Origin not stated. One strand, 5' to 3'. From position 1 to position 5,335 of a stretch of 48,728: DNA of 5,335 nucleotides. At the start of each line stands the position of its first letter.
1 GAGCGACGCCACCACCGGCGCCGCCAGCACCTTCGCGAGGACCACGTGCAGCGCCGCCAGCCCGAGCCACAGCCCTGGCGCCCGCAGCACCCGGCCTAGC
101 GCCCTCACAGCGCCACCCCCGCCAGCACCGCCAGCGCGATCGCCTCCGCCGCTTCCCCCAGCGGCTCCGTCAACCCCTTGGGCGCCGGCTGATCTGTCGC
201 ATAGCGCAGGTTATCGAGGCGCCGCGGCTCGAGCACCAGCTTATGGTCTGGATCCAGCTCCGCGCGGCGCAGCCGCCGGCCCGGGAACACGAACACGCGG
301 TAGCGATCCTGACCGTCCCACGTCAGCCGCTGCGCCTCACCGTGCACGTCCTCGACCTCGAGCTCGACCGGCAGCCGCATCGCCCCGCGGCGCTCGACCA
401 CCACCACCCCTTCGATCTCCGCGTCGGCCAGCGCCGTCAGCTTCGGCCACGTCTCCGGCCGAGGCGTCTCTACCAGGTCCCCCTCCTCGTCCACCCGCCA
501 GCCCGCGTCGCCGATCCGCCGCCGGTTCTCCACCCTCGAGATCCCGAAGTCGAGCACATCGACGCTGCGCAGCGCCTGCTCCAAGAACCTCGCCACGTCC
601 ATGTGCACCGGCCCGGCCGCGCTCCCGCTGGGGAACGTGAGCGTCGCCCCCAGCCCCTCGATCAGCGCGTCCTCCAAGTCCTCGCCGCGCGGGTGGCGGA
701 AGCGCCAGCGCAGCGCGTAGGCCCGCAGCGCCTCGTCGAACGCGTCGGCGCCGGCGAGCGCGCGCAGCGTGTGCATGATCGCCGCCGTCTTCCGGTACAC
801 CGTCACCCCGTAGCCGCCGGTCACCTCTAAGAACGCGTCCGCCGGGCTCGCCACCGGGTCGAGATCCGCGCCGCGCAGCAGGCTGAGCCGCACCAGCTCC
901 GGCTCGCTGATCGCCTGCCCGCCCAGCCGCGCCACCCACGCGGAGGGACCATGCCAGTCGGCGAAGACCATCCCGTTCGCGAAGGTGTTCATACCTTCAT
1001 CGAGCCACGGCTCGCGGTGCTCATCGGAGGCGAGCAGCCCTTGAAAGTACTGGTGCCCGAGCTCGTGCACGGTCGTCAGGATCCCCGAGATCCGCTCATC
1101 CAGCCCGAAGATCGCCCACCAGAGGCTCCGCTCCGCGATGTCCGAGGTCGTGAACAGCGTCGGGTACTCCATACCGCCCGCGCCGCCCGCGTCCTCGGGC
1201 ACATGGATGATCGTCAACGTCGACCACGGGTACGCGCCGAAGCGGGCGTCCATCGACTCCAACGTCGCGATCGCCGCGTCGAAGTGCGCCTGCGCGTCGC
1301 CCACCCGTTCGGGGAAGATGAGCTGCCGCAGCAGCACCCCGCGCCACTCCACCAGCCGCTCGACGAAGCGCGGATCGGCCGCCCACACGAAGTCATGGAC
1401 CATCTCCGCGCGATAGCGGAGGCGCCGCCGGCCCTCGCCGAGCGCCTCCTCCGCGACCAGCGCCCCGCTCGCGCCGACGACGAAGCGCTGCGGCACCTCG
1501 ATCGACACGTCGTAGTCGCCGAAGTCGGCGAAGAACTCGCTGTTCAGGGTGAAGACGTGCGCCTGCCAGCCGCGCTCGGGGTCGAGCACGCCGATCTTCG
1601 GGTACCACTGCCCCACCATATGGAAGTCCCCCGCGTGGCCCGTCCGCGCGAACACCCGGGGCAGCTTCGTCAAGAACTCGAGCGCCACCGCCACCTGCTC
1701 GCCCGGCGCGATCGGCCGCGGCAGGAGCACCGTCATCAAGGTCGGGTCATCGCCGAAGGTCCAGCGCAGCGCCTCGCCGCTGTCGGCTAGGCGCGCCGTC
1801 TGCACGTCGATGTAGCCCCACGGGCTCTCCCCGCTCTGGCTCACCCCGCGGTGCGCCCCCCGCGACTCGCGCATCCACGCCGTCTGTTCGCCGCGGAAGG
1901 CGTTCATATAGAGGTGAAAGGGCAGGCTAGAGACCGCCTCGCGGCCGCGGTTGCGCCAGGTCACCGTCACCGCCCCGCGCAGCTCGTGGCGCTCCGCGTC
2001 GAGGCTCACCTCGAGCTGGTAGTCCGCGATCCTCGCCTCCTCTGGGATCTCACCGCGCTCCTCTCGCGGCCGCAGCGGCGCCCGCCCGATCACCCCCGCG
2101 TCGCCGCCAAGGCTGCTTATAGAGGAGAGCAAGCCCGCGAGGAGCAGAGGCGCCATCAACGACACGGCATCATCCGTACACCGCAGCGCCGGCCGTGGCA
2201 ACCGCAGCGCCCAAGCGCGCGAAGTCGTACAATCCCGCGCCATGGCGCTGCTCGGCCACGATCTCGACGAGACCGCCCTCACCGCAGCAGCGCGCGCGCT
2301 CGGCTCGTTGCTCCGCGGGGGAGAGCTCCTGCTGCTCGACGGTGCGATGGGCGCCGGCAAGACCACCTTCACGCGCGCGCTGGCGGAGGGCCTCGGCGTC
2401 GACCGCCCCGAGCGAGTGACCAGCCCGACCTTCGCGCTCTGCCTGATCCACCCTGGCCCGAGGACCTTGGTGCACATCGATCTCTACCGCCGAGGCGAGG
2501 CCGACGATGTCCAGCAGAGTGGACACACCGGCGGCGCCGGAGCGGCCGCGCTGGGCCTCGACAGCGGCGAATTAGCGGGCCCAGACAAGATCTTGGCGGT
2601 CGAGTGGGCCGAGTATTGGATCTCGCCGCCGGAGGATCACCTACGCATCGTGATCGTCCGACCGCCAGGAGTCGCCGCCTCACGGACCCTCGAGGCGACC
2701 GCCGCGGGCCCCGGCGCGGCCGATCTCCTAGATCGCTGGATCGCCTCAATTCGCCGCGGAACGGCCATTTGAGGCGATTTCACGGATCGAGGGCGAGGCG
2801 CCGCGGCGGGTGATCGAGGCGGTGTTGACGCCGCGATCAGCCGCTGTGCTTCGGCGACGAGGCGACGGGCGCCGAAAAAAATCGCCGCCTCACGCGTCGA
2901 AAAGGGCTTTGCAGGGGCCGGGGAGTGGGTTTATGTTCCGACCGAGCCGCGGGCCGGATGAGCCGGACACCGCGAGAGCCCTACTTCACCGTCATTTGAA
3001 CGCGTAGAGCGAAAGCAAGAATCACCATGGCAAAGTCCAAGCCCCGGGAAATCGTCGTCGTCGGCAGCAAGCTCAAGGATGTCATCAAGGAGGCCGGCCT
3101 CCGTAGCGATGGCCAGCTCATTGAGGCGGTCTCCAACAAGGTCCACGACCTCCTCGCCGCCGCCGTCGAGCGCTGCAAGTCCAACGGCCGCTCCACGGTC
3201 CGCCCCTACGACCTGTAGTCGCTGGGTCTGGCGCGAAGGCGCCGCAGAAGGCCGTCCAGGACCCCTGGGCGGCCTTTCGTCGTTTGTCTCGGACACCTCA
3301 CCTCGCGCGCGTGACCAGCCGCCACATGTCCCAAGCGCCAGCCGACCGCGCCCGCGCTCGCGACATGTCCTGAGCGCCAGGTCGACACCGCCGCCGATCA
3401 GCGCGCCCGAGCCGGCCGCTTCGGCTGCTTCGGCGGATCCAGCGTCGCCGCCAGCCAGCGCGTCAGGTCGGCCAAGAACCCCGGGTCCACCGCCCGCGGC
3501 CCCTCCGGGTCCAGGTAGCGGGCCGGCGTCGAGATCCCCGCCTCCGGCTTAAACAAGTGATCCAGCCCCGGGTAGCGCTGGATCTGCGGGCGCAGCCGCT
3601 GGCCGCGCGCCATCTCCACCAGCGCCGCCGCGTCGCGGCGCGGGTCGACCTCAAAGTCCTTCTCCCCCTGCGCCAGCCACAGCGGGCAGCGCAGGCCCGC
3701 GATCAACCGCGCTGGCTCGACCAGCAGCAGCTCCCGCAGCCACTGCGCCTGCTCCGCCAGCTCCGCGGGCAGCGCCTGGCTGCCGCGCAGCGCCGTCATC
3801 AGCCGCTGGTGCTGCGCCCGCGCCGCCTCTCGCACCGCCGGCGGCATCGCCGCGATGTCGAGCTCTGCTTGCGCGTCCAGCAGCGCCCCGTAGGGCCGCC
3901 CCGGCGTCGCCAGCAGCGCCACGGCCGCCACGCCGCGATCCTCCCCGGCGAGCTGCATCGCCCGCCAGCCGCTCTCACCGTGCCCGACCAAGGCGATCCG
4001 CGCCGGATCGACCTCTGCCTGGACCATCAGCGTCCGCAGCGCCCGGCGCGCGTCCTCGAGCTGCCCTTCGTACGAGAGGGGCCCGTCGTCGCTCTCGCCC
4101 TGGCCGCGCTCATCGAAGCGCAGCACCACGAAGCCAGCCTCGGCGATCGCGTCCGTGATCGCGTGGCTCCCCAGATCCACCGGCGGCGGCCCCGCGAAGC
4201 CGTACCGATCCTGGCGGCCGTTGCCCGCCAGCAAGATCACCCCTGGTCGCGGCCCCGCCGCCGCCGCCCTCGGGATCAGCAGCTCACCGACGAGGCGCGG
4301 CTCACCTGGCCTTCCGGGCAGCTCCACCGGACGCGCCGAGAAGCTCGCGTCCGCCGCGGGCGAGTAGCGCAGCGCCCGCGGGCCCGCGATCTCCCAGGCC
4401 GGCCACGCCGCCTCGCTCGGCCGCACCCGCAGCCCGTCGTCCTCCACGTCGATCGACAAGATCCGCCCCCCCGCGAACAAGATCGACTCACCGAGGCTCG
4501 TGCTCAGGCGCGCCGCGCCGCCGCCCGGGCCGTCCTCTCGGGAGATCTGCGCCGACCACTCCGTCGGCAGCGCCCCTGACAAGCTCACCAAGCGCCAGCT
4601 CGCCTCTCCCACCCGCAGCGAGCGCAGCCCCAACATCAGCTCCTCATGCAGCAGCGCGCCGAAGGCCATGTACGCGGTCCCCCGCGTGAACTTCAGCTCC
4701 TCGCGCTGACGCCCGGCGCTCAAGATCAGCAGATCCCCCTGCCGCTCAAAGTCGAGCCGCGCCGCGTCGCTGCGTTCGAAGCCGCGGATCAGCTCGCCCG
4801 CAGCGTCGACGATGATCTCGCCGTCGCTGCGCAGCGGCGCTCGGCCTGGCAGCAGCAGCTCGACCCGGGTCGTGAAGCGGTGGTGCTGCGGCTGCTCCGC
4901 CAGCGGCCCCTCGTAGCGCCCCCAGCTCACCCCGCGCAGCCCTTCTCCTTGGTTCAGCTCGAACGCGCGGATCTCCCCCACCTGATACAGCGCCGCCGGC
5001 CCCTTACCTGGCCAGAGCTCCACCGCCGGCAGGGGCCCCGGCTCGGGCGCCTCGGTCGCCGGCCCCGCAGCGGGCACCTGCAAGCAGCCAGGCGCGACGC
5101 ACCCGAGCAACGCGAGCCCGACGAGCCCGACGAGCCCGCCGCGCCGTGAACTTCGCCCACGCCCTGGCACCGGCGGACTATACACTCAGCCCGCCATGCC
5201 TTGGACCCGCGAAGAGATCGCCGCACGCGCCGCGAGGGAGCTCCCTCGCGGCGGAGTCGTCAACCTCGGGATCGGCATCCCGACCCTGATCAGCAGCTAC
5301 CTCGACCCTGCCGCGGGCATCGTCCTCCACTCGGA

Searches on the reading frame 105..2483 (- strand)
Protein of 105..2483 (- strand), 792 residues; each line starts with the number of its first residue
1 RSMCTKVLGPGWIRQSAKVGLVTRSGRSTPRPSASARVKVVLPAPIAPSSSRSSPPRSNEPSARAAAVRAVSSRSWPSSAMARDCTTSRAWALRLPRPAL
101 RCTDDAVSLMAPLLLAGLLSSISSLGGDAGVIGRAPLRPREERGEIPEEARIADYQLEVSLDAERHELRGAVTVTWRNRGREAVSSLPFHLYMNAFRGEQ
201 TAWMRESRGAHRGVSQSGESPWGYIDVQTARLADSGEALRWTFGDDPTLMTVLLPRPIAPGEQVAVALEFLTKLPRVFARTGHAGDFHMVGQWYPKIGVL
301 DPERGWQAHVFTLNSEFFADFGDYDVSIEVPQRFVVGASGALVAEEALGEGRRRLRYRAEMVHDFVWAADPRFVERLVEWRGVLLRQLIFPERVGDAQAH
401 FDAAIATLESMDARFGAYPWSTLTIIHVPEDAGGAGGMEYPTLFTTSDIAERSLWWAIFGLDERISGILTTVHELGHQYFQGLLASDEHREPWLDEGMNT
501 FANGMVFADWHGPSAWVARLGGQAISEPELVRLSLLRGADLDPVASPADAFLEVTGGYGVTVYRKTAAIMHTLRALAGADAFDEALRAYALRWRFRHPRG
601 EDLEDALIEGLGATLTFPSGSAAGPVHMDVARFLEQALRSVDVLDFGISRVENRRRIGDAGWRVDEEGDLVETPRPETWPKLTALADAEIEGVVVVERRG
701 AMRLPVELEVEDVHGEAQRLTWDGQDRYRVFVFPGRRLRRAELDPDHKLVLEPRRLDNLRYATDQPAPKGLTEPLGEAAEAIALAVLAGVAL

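Call 82: search_protein_families(library=pfam, proteins=[window:105-2483:-], max_evalue=0.001)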
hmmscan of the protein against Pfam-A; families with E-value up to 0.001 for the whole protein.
window:105-2483:- (792 aa): 1 family
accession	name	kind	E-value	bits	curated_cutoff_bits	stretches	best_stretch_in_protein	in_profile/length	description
PF01433.26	Peptidase_M1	-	1.5e-13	51.3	27.7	1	401-612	3-208/218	Peptidase family M1 domain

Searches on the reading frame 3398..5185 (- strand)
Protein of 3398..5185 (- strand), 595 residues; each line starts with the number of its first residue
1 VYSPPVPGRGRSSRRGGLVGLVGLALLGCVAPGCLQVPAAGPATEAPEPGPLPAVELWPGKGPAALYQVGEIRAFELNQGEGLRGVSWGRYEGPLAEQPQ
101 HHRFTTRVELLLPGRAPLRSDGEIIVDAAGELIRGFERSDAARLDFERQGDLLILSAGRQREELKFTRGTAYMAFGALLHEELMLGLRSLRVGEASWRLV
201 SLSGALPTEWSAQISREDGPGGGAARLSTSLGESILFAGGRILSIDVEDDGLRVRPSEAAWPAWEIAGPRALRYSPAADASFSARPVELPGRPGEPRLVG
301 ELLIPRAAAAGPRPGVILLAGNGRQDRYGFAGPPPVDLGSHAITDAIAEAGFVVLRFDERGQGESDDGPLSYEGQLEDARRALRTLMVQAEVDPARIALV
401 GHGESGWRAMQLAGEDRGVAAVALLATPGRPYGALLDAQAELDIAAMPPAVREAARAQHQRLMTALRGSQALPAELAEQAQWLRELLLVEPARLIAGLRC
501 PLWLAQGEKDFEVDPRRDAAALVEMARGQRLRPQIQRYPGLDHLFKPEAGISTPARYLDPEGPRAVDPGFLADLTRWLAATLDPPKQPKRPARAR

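Call 82: search_protein_families(library=pfam, proteins=[window:3398-5185:-], max_evalue=0.001)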
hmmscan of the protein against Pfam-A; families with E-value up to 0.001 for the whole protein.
window:3398-5185:- (595 aa): 3 families
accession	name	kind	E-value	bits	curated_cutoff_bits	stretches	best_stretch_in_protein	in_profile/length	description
PF12146.15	Hydrolase_4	-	9.8e-07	28.7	27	1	342-543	22-232/239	Serine aminopeptidase, S33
PF00561.26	Abhydrolase_1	-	0.00036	20.7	25.8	1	343-466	19-143/245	alpha/beta hydrolase fold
PF01738.24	DLH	-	0.00087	19.4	21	0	376-423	78-125/217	Dienelactone hydrolase family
